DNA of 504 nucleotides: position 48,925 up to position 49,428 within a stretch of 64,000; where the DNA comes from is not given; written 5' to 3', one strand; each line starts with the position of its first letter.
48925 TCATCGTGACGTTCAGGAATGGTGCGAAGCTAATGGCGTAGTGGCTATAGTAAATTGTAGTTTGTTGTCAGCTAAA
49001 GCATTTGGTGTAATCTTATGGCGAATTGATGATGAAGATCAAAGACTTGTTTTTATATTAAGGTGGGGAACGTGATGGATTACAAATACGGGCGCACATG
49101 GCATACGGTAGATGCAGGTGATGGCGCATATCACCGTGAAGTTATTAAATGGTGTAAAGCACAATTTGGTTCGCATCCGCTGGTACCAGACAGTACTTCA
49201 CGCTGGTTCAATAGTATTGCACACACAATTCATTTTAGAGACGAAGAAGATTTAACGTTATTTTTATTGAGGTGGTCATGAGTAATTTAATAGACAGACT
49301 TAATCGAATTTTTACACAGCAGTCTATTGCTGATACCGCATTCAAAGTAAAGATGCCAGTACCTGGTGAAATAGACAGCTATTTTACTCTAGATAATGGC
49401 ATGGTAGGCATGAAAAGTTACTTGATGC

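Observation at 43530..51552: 8-kb tandem array of ~32 translationally coupled small paralogs whose conserved C-terminus doubles as the next gene's ribosome-binding site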

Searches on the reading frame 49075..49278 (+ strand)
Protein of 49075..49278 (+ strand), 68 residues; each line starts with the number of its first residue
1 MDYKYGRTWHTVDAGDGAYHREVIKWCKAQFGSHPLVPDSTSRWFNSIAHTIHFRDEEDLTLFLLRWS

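Call 20: find_homologous_proteins(query=A1, max_evalue=0.001)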
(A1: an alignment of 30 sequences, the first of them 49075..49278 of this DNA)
Query A1 (30 sequences) (68 aa, profile of the alignment): 5 proteins with E <= 0.001 among 236 candidates.
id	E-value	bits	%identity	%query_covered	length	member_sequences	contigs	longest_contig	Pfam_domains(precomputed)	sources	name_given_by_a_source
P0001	1.6e-14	72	100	100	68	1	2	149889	-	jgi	jgi:hypothetical protein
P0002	3.1e-8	52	53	25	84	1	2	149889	-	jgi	jgi:hypothetical protein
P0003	3.9e-6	45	-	-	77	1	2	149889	-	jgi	jgi:hypothetical protein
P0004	1.8e-5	43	46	19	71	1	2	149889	-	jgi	jgi:hypothetical protein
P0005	4.6e-4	38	67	22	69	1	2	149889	-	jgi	jgi:hypothetical protein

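Call 22: find_encoding_contigs(protein=P0001, flank=10000, max_places=6)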
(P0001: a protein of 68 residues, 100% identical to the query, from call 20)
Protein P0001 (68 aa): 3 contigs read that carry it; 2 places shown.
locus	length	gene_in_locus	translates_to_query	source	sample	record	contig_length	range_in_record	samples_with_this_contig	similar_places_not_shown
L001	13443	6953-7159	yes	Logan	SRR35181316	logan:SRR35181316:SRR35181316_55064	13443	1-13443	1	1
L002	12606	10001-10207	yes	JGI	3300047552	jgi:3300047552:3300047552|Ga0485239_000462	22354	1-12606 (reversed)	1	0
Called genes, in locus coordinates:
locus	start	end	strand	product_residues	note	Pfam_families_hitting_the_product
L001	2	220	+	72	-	?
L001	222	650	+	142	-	-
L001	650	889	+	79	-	-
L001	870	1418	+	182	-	PF00383:dCMP_cyt_deam_1, PF14437:MafB19-deam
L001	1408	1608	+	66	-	-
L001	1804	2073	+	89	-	-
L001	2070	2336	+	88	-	-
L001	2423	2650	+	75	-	-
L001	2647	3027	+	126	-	-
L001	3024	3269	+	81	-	-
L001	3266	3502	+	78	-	-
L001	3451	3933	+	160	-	-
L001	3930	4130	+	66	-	-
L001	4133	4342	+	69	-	-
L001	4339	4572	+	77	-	-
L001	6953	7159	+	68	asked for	-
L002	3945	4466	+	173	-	PF00383:dCMP_cyt_deam_1, PF14437:MafB19-deam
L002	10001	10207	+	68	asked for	-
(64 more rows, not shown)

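Call 25: search_protein_families(library=phrogs, alignment_id=A1, max_evalue=0.01)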
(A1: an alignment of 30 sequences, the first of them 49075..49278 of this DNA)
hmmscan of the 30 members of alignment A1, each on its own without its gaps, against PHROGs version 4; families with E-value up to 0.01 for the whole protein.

A. member 1, window:49075-49278:+ (68 aa): 0 families

B. families by the number of members that match (of 30 scanned): 0 families

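Call 29: search_protein_representatives(alignment_id=A1)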
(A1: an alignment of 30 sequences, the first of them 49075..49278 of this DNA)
Query: 30 sequences, 68 profile positions. Proteins with E-value up to 0.001 (for the whole library): 2769; up to 1e-10: 6; up to 1e-30: 0. The best 150 are listed.
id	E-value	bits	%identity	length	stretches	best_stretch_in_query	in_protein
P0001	5.0e-15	71.7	-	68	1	1-65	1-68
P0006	1.4e-13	67.0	-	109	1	5-65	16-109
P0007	1.2e-11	60.8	-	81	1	10-65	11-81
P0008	2.6e-11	59.8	-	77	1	1-65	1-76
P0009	7.1e-11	58.4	-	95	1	9-64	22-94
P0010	1.0e-10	57.9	-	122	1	10-65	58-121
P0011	2.3e-10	56.8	-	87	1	11-65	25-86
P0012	2.9e-10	56.4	-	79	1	12-65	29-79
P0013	4.6e-10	55.8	-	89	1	1-65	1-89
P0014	4.7e-10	55.8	-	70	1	9-65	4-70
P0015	5.2e-10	55.6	-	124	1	10-65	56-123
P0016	5.4e-10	55.6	-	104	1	9-65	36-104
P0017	5.7e-10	55.5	-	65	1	21-64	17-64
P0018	6.1e-10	55.4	-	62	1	1-65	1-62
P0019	7.3e-10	55.1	-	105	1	1-65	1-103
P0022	1.0e-09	54.7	-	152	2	9-65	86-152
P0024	1.4e-09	54.2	-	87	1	7-65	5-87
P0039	4.0e-09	52.8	-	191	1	11-65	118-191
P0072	1.9e-08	50.6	-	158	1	9-65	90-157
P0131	9.5e-08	48.4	-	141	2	22-64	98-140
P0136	1.0e-07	48.3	-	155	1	10-65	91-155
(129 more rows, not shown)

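Call 30: predict_structure(alignment_id=A1)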
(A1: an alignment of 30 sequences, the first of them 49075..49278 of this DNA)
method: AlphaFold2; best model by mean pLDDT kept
length: 68 residues; sequences in the alignment: 30
mean_pLDDT: 91.2   pTM: 0.75
mean pLDDT of the five models: 91.2, 90.9, 90.4, 90.4, 90.0
residues with pLDDT >= 90: 47; 70-90: 21; 50-70: 0; < 50: 0
segments of 3 or more residues with pLDDT < 50: none
pLDDT, mean of each block of 10 residues (from residue 1): 84 92 95 88 91 95 94
secondary structure, 60 per line:
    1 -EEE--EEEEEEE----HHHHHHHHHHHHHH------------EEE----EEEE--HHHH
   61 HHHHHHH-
elements in order: E2-4 E7-13 H18-31 E44-46 E51-54 H57-67

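Call 33: search_protein_families(library=pfam, proteins=[P0006, P0010, P0011, P0015, P0016, P0024, P0039, P0072, P0131, P0136], max_evalue=0.1)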
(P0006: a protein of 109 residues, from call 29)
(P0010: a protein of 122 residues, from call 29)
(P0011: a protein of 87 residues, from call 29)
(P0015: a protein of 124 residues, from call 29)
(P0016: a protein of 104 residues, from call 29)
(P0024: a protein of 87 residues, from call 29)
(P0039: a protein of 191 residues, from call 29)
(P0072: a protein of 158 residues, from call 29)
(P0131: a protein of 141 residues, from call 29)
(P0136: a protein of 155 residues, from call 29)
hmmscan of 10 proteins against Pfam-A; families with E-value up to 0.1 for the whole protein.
P0006 (109 aa): 0 families

P0010 (122 aa): 1 family
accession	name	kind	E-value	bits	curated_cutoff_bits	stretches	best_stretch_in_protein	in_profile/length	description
PF07068.17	Gp23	-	7.2e-06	26.1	24.4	1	5-43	6-44/376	Major capsid protein Gp23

P0011 (87 aa): 0 families

P0015 (124 aa): 0 families

P0016 (104 aa): 1 family
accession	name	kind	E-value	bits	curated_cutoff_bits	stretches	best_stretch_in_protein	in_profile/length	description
PF07068.17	Gp23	-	3.3e-06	27.2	24.4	1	9-36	20-47/376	Major capsid protein Gp23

P0024 (87 aa): 0 families

P0039 (191 aa): 5 families
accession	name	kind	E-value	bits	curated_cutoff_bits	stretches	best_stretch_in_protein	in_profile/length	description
PF13475.11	DUF4116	-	2.8e-09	36.8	24.9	1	5-43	3-44/49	Domain of unknown function (DUF4116)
PF02985.28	HEAT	-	0.027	15.2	23.5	0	41-56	7-22/31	HEAT repeat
PF00927.28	Transglut_C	-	0.052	14.1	26.6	0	50-139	7-96/106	Transglutaminase family, C-terminal ig like domain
PF21029.3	RMC1_N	-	0.056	13.9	27.3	0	29-100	9-80/119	Regulator of MON1-CCZ1 complex, N-terminal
PF08947.15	BPS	-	0.082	13.3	27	0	34-55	12-32/48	BPS (Between PH and SH2)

P0072 (158 aa): 1 family
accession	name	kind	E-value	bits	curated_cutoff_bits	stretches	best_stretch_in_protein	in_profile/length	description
PF07068.17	Gp23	-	7.6e-11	42.5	24.4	1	38-75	6-43/376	Major capsid protein Gp23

P0131 (141 aa): 1 family
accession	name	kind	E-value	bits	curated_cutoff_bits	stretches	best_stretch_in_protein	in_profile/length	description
PF10387.14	DUF2442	-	0.077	13.7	23.9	0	72-118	13-54/72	Protein of unknown function (DUF2442)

P0136 (155 aa): 1 family
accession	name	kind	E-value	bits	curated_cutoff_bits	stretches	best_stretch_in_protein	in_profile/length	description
PF22909.1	Caulimovir_coat_dom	-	0.023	15.5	27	1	23-92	41-106/113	Caulimovirus coat protein, conserved domain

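Call 34: search_protein_families(library=phrogs, proteins=[P0006, P0010, P0011, P0015, P0016, P0024, P0039, P0072, P0131, P0136], max_evalue=0.01)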
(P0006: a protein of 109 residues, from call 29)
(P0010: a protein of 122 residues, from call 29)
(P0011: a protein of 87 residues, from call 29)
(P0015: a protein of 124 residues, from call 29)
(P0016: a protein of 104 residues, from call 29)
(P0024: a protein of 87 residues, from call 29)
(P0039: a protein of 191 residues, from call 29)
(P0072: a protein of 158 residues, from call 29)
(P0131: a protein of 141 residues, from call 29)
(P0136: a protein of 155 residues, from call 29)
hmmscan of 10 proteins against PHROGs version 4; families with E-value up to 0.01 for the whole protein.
P0006 (109 aa): 0 families

P0010 (122 aa): 2 families
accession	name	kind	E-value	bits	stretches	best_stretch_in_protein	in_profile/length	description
phrog_138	-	head and packaging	3.5e-05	24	1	8-56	65-118/444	major head protein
phrog_12830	-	head and packaging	0.002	19.4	1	7-32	96-121/128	major head protein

P0011 (87 aa): 0 families

P0015 (124 aa): 0 families

P0016 (104 aa): 1 family
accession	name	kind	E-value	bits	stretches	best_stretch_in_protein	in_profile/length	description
phrog_138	-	head and packaging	2.1e-05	24.7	1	7-37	74-104/444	major head protein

P0024 (87 aa): 0 families

P0039 (191 aa): 5 families
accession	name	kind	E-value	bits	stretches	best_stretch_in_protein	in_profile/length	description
phrog_17056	-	unknown function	3.6e-22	80.3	1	4-102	317-415/420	-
phrog_5925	-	unknown function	3.9e-21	76.5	1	5-91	88-174/228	-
phrog_25923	-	unknown function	2e-15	57.9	2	40-104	264-330/366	-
phrog_35305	-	unknown function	4e-05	24.4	0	13-57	90-134/195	-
phrog_31839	-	unknown function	0.0018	18.1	0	5-42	188-228/421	-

P0072 (158 aa): 2 families
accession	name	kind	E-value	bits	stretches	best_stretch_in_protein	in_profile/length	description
phrog_138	-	head and packaging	1.4e-10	41.8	1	11-74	27-98/444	major head protein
phrog_12830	-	head and packaging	8e-05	24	1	29-70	85-126/128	major head protein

P0131 (141 aa): 0 families

P0136 (155 aa): 0 families

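Call 35: fold_search(model_id=the predicted structure, library=viral)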
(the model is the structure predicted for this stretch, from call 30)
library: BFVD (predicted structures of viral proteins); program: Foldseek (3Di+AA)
matches with E <= 10: 265; with E <= 0.001: 1
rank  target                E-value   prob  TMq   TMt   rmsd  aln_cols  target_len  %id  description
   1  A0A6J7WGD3            9.5e-04  1.00  0.76  0.60   4.3        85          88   29  Uncharacterized protein [uncultured Caudovirales phage]
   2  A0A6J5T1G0            2.3e-03  1.00  0.67  0.47   1.7        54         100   33  Uncharacterized protein [uncultured Caudovirales phage]
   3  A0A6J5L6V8            2.7e-03  1.00  0.79  0.52   3.8        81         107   30  Uncharacterized protein [uncultured Caudovirales phage]
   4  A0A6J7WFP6            2.9e-03  1.00  0.70  0.74   2.4        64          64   23  Uncharacterized protein [uncultured Caudovirales phage]
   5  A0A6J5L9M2            2.9e-03  1.00  0.68  0.55   3.1        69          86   23  Uncharacterized protein [uncultured Caudovirales phage]
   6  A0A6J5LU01            4.1e-03  1.00  0.67  0.75   2.1        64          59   22  Uncharacterized protein [uncultured Caudovirales phage]
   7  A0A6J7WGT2            4.7e-03  1.00  0.65  0.54   5.0        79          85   23  Uncharacterized protein [uncultured Caudovirales phage]
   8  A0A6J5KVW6            6.7e-03  1.00  0.76  0.43   2.3        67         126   27  Uncharacterized protein [uncultured Caudovirales phage]
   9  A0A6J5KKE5            1.2e-02  0.99  0.56  0.52   7.8        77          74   16  Uncharacterized protein [uncultured Caudovirales phage]
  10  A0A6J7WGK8            1.4e-02  1.00  0.59  0.31   1.7        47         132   28  Uncharacterized protein [uncultured Caudovirales phage]
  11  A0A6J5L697            2.7e-02  0.99  0.56  0.37   6.7        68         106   20  Uncharacterized protein [uncultured Caudovirales phage]
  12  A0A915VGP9            2.9e-02  0.99  0.62  0.51   3.3        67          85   16  (no name in the UniProt tables at hand)
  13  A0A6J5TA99            3.1e-02  0.99  0.58  0.61   3.5        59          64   22  Uncharacterized protein [uncultured Caudovirales phage]
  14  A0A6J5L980            3.1e-02  0.97  0.62  0.49   4.3        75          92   20  Uncharacterized protein [uncultured Caudovirales phage]
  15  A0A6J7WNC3            3.3e-02  0.85  0.48  0.44   6.5        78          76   19  Uncharacterized protein [uncultured Caudovirales phage]
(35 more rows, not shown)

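Call 36: search_dna_similar(query=P0011, collection=phages, mode=protein, max_evalue=0.001, max_rows=40)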
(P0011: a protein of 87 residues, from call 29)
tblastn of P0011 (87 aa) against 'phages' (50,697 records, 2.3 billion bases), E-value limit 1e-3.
No match.

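Call 39: find_encoding_contigs(protein=P0009, flank=10000, max_places=4)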
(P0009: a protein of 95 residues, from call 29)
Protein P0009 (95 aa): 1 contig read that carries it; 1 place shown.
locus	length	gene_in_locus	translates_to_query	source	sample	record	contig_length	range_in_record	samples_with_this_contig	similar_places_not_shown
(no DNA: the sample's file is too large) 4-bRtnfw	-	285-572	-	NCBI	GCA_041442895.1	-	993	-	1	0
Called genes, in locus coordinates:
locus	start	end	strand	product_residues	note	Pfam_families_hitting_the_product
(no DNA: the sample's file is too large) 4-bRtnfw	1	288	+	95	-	?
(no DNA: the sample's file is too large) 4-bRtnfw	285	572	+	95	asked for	-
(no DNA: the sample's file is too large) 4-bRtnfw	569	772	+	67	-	-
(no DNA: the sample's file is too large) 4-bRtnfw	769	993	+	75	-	?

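Call 40: list_cluster_members(proteins=[P0006, P0007, P0010, P0011, P0012, P0014, P0015, P0016, P0022, P0024])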
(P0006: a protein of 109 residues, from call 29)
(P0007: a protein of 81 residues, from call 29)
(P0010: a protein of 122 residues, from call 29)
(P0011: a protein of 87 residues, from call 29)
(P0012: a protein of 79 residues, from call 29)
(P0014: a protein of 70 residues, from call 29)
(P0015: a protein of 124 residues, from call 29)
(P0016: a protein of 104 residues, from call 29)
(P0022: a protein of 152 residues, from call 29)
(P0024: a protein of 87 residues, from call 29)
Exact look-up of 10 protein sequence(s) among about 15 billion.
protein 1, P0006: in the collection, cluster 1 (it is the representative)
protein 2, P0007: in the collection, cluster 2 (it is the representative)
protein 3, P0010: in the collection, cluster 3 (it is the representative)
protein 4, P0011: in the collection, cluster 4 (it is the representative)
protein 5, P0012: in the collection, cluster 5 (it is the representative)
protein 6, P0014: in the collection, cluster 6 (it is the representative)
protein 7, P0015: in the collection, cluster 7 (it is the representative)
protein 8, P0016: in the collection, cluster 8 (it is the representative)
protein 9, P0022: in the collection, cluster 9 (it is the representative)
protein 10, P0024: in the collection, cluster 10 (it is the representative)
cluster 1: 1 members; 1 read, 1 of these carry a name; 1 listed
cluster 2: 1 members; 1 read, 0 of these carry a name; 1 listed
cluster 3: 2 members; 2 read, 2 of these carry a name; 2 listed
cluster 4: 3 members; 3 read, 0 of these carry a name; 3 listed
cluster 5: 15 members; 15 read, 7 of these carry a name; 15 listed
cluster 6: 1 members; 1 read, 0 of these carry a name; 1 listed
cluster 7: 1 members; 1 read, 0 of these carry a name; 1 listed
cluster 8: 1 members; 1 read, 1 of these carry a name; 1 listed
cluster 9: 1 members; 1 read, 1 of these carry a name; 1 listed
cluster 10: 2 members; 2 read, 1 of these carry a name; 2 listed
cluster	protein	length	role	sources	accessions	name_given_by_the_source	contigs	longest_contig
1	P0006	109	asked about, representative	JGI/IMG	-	hypothetical protein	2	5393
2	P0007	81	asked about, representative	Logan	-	-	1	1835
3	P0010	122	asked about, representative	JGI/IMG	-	hypothetical protein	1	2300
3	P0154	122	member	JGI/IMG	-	hypothetical protein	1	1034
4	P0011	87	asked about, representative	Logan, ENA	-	-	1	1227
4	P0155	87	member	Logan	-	-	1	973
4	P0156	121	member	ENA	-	-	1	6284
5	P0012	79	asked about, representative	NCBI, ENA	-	-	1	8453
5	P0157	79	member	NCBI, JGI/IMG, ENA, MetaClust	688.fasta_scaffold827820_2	hypothetical protein | \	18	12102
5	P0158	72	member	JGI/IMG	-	hypothetical protein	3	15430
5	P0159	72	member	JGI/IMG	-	hypothetical protein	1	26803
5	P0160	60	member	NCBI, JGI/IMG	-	hypothetical protein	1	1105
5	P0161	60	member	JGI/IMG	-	hypothetical protein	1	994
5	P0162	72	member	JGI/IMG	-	hypothetical protein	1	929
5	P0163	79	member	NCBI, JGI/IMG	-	hypothetical protein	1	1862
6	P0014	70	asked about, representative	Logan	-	-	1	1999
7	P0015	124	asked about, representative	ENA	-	-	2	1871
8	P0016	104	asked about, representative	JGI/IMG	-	hypothetical protein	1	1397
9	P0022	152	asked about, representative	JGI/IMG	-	hypothetical protein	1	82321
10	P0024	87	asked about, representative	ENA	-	-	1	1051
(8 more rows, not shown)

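Call 42: find_encoding_contigs(protein=P0022, flank=10000, max_places=3)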
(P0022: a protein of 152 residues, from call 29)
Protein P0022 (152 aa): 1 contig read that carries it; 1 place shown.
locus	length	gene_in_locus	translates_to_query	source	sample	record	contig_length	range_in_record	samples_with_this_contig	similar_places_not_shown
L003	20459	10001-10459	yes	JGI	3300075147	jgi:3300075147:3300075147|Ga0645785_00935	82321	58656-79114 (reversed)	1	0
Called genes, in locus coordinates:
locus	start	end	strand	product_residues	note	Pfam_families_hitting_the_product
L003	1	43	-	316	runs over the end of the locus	-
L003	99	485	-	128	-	-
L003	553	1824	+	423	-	-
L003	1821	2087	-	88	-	-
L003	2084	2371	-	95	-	-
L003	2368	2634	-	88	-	-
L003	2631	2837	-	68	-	-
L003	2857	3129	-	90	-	-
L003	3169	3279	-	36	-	-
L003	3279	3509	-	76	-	-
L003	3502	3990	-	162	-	-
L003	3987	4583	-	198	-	PF01786:AOX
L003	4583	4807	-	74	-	-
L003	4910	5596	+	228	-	-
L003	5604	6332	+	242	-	PF18760:ART-PolyVal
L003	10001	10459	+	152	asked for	-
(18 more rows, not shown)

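Call 43: find_encoding_contigs(protein=P0159, flank=10000, max_places=3)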
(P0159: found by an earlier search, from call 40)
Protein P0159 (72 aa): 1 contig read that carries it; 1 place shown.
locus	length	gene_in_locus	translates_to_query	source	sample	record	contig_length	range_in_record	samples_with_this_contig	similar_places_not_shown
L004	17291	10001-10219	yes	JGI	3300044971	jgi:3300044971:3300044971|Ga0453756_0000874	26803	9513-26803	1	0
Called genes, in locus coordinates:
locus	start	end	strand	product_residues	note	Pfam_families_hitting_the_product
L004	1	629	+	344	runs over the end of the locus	PF03851:UvdE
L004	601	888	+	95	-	-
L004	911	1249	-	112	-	-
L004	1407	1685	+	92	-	-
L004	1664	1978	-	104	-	-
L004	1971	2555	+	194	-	PF00574:CLP_protease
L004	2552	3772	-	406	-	-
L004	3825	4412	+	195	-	PF00574:CLP_protease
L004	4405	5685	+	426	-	PF13186:SPASM, PF04055:Radical_SAM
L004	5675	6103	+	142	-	-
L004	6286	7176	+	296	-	PF03401:TctC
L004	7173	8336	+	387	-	-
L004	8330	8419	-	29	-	-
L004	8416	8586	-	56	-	-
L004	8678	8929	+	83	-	-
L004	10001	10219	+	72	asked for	-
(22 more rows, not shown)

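Call 52: search_solved_structures(query=A2, max_evalue=1)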
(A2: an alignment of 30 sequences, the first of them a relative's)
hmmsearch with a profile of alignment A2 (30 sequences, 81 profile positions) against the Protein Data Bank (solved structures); distinct sequences matched with E-value up to 1: 0.

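Call 57: search_protein_families(library=ncbifam, alignment_id=A2, max_evalue=0.01)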
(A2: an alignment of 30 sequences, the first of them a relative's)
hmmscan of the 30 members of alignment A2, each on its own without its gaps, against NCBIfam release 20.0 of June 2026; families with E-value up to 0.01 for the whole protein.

A. member 1, P0006 (109 aa): 0 families

B. families by the number of members that match (of 30 scanned): 1 family
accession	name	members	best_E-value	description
TIGR02904.1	spore_ysxE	1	0.0021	spore coat protein YsxE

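Call 58: search_protein_families(library=padloc, alignment_id=A1, max_evalue=0.01)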
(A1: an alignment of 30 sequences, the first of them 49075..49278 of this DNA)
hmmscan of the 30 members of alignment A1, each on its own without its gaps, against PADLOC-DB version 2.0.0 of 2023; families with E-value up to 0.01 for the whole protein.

A. member 1, window:49075-49278:+ (68 aa): 0 families

B. families by the number of members that match (of 30 scanned): 0 families

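Call 67: find_homologous_proteins(query=A3, max_evalue=0.001)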
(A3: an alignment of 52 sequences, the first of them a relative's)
Query A3 (52 sequences) (87 aa, profile of the alignment): 573 proteins with E <= 0.001 among 1999 candidates; the best 120 are listed.
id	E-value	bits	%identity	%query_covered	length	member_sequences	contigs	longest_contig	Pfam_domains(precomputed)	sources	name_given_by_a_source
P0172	2.6e-28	116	61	100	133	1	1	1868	PF07068.18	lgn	-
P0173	2.5e-27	113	64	98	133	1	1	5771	PF07068.18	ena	-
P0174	4.3e-27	112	79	100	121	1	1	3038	PF07068.18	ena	-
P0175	6.8e-27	112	74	78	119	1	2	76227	PF07068.18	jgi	jgi:predicted phage tail protein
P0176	6.9e-27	112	56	99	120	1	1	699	PF07068.18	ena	-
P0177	7.5e-27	112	58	99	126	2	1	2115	PF07068.18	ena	-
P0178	7.8e-27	111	57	100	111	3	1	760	PF07068.18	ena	-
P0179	9.6e-27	111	71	92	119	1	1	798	PF07068.18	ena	-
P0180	1.1e-26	111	63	99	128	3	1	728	PF07068.18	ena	-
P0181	1.3e-26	111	67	99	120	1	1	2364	PF07068.18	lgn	-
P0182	1.7e-26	110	65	99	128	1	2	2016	PF07068.18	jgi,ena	jgi:hypothetical protein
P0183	2.1e-26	110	64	98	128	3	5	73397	PF07068.18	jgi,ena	-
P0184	2.7e-26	110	64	99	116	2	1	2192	PF07068.18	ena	-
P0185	3.4e-26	109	66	77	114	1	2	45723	-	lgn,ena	-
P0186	4.6e-26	109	56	100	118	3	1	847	PF07068.18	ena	-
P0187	4.7e-26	109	59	100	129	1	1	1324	PF07068.18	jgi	jgi:hypothetical protein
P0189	8.8e-26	108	66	99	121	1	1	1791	PF07068.18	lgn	-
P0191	1.1e-25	108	56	100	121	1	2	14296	PF07068.18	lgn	-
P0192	1.4e-25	107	53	99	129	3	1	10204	PF07068.18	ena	-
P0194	1.9e-25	107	69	100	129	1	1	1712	PF07068.18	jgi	jgi:hypothetical protein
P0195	2.4e-25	107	56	85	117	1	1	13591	PF07068.18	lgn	-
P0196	2.6e-25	107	55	98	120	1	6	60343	PF07068.18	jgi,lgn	jgi:hypothetical protein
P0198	3.0e-25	106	47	99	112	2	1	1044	PF07068.18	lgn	-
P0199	3.2e-25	106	59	89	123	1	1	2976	PF07068.18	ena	-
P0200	3.9e-25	106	63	95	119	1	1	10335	PF07068.18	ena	-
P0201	4.9e-25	106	51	83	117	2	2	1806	PF07068.18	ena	-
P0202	5.7e-25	105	51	98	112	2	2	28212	PF07068.18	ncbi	-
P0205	6.2e-25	105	53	89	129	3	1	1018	PF07068.18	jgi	-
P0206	6.6e-25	105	69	78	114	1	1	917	PF07068.18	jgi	jgi:hypothetical protein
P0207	6.8e-25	105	63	99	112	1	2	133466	PF07068.18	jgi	jgi:hypothetical protein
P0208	9.1e-25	105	59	98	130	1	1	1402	PF07068.18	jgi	jgi:hypothetical protein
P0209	1.0e-24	105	51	91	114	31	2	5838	PF07068.18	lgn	-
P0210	1.4e-24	104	55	98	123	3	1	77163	PF07068.18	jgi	jgi:hypothetical protein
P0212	1.8e-24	104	62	91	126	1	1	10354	PF07068.18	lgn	-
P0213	1.9e-24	104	68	78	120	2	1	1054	PF07068.18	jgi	jgi:hypothetical protein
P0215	2.1e-24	104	56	99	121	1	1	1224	PF07068.18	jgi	jgi:hypothetical protein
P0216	2.1e-24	104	53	99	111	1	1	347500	PF07068.18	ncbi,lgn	-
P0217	2.8e-24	103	59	100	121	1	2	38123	PF07068.18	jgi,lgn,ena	jgi:hypothetical protein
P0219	6.1e-24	102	46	98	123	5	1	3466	PF07068.18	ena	-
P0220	6.6e-24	102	58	99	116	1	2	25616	PF07068.18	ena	-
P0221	7.8e-24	102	51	99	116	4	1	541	PF07068.18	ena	-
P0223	8.4e-24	102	69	99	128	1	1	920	PF07068.18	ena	-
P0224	1.1e-23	101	65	98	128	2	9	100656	PF07068.18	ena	-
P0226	1.6e-23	101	49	98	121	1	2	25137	PF07068.18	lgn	-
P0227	1.8e-23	101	68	79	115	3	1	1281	PF07068.18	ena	-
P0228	3.6e-23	100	51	82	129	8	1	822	PF07068.18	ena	-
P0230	4.7e-23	99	69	99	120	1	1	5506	PF07068.18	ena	-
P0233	9.4e-23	98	43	92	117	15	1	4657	PF07068.18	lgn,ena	-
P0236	1.7e-22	98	66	99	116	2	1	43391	PF07068.18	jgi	jgi:hypothetical protein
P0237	1.8e-22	97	43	55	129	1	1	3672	PF07068.18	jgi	jgi:hypothetical protein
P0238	2.7e-22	97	58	98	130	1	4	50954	PF07068.18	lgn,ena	-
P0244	7.1e-22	96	45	98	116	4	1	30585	PF07068.18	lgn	-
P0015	8.9e-22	95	55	92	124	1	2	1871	-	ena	-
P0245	9.6e-22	95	48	82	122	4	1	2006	PF07068.18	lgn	-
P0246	1.0e-21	95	50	99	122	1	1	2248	PF07068.18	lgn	-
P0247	1.1e-21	95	56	99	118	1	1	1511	PF07068.18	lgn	-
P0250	2.3e-21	94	50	94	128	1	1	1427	PF07068.18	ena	-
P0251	5.5e-21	93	63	100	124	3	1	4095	PF07068.18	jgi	jgi:hypothetical protein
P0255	1.1e-20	92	51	99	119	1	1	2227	PF07068.18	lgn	-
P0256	1.2e-20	92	36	79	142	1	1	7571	PF07068.18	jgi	jgi:hypothetical protein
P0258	1.3e-20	91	56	99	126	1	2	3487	PF07068.18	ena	-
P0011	3.6e-20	90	100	100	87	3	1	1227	-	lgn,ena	-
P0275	1.5e-19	88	42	55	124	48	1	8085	PF07068.18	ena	-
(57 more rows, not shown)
